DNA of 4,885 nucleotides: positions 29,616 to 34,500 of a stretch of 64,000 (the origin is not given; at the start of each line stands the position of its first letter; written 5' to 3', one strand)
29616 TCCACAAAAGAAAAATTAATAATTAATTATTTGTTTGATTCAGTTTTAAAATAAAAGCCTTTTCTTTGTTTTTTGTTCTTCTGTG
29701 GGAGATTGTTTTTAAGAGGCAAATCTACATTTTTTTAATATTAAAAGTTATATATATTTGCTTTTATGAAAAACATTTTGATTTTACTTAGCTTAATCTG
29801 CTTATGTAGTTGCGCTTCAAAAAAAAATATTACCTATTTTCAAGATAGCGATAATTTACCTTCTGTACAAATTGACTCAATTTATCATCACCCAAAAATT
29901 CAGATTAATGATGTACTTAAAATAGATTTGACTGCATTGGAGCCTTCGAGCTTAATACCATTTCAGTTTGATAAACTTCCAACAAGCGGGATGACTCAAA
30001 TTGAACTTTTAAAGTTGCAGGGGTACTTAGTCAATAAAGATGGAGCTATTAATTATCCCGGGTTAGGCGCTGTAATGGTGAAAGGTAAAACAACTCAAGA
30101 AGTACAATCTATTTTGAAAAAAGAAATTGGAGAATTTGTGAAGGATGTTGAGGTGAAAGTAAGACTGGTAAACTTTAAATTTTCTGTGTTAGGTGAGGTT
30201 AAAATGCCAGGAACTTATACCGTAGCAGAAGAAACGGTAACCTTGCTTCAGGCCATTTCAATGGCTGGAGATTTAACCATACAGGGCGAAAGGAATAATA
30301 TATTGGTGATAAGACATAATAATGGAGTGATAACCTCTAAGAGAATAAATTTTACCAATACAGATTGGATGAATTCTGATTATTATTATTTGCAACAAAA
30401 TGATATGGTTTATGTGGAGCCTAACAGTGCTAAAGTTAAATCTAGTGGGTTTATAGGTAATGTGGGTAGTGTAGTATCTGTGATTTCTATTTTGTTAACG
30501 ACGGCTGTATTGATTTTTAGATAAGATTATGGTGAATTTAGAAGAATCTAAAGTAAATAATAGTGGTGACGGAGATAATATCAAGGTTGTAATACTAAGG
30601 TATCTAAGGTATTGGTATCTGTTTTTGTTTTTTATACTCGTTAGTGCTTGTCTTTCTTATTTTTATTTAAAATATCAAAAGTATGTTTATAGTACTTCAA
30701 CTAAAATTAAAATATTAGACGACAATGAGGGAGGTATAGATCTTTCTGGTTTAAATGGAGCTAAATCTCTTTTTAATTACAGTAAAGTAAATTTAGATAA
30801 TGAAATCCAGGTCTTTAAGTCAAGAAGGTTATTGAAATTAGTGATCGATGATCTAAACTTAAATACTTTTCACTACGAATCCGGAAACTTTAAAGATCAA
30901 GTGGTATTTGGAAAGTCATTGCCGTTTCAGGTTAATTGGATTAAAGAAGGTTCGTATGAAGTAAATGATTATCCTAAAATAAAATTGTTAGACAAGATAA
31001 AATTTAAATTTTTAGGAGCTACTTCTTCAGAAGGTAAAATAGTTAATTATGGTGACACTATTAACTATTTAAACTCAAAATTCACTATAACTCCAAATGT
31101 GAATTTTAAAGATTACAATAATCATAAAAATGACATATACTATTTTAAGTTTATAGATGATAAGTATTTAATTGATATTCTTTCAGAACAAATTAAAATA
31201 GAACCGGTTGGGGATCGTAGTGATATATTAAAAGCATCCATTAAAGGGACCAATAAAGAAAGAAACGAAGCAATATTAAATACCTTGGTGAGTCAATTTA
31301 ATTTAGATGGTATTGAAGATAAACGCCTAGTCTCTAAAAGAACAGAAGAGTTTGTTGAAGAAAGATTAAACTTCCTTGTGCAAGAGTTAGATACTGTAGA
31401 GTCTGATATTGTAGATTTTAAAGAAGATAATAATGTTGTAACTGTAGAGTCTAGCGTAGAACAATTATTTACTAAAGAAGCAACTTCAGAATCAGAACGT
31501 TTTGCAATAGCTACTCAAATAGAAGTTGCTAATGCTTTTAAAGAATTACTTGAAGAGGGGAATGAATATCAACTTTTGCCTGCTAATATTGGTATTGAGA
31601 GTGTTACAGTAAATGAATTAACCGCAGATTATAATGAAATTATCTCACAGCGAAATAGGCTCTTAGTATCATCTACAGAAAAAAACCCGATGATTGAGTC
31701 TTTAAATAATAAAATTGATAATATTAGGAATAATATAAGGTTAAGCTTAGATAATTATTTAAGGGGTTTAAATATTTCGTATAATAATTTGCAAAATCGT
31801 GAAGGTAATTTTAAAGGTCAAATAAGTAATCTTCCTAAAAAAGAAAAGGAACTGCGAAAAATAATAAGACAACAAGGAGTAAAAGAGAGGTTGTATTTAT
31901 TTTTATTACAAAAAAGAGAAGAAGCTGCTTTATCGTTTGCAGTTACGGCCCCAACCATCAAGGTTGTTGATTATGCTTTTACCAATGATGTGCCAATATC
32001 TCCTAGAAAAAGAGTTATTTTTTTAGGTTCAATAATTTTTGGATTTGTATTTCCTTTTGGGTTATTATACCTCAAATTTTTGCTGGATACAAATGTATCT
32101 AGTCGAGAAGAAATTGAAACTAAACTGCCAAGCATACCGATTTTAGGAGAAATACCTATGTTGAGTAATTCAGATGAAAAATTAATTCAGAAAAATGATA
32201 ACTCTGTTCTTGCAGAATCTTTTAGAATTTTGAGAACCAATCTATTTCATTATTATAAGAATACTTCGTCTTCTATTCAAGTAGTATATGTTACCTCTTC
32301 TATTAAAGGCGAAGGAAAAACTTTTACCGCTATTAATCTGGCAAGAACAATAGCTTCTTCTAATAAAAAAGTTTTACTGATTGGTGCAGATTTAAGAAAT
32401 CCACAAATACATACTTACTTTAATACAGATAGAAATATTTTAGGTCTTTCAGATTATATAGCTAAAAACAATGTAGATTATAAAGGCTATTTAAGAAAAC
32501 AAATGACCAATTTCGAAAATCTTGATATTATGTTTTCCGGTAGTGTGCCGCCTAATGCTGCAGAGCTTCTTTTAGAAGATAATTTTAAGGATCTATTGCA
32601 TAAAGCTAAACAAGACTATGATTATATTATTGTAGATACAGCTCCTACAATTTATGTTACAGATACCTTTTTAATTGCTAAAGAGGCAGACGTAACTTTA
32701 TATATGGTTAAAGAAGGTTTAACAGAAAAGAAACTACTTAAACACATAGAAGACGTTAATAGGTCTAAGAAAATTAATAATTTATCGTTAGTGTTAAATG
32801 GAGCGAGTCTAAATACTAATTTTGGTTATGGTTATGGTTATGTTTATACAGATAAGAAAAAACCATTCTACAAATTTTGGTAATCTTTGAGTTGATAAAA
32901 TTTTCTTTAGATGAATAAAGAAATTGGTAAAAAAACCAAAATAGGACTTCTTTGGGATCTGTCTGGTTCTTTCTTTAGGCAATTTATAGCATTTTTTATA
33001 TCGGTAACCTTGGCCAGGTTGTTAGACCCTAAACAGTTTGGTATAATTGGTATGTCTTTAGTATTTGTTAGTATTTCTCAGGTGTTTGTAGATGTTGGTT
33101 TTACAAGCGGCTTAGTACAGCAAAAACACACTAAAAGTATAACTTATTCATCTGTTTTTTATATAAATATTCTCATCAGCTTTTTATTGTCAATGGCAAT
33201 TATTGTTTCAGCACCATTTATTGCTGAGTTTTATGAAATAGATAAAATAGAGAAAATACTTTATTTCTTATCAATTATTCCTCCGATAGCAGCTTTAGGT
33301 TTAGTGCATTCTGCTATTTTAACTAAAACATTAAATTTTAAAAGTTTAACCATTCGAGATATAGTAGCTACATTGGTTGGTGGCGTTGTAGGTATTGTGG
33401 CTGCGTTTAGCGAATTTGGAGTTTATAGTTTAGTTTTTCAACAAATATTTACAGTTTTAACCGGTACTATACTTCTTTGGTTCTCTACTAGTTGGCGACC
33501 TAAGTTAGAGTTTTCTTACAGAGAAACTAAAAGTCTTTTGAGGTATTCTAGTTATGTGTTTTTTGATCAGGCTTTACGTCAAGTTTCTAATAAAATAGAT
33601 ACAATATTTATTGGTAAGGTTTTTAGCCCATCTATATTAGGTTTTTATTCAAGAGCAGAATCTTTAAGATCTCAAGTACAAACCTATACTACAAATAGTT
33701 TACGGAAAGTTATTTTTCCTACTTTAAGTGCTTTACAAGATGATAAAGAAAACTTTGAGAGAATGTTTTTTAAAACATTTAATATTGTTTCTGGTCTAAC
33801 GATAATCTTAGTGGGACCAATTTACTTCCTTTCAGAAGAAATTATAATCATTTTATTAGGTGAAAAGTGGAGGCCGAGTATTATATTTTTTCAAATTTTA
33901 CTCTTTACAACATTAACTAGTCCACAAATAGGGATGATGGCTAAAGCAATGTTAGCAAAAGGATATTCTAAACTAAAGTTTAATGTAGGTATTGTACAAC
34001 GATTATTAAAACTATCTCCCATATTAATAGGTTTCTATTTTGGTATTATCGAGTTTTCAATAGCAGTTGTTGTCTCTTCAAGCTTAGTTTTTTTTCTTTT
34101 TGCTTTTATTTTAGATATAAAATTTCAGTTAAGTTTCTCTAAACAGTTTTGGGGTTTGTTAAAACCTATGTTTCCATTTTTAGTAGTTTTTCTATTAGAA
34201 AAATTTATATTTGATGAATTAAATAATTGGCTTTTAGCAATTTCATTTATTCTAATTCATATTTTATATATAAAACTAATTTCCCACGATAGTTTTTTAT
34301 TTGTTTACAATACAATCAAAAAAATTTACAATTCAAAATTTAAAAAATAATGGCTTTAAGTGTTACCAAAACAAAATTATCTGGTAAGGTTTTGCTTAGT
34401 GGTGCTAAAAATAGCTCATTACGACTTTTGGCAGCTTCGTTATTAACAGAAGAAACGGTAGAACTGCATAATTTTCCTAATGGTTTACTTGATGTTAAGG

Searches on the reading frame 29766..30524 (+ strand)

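Call 80: search_protein_families(library=pfam, proteins=[window:29766-30524:+], max_evalue=1e-8)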
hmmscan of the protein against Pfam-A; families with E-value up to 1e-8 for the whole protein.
window:29766-30524:+ (252 aa): 2 families
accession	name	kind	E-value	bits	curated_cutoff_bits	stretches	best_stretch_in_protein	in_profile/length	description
PF02563.21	Poly_export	-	1.6e-14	54.2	28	1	44-134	8-76/77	Polysaccharide biosynthesis/export protein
PF22461.2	SLBB_2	-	3.4e-09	37.1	27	1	138-217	2-79/79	SLBB domain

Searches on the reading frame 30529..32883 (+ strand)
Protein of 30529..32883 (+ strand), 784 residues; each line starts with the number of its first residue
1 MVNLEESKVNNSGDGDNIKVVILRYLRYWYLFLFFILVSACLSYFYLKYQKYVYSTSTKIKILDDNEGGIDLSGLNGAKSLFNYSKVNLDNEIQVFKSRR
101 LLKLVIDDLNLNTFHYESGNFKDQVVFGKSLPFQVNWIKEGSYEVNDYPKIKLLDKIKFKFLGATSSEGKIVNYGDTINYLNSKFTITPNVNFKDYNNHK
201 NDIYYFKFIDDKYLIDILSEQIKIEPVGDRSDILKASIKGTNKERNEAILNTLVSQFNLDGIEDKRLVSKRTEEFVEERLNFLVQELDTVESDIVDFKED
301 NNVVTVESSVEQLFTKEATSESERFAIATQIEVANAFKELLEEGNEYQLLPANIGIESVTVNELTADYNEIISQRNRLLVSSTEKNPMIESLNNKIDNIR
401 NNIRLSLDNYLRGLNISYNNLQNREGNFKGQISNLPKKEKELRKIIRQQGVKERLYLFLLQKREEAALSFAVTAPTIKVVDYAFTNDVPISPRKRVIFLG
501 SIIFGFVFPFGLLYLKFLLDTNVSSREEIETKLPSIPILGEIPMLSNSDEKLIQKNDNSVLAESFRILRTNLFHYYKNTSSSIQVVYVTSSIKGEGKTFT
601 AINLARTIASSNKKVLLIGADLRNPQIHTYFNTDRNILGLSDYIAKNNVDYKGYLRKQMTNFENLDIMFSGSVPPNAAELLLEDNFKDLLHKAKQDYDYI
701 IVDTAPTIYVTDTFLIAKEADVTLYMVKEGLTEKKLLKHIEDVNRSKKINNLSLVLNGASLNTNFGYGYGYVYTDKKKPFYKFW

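Call 80: search_protein_families(library=pfam, proteins=[window:30529-32883:+], max_evalue=1e-8)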
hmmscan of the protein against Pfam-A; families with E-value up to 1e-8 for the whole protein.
window:30529-32883:+ (784 aa): 1 family
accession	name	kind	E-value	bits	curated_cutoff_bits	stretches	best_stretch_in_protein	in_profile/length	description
PF13614.12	AAA_31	-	1.6e-11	44.9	27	1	587-746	5-170/177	AAA domain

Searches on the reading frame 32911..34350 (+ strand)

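Call 80: search_protein_families(library=pfam, proteins=[window:32911-34350:+], max_evalue=1e-8)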
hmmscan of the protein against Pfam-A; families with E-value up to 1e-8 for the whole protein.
window:32911-34350:+ (479 aa): 2 families
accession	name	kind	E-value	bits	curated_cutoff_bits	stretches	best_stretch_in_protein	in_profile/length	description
PF13440.11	Polysacc_synt_3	-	5.2e-79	266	23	1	34-324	2-292/293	Polysaccharide biosynthesis protein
PF01943.22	Polysacc_synt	-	2.6e-32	112.8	28.2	1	14-275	6-273/274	Polysaccharide biosynthesis protein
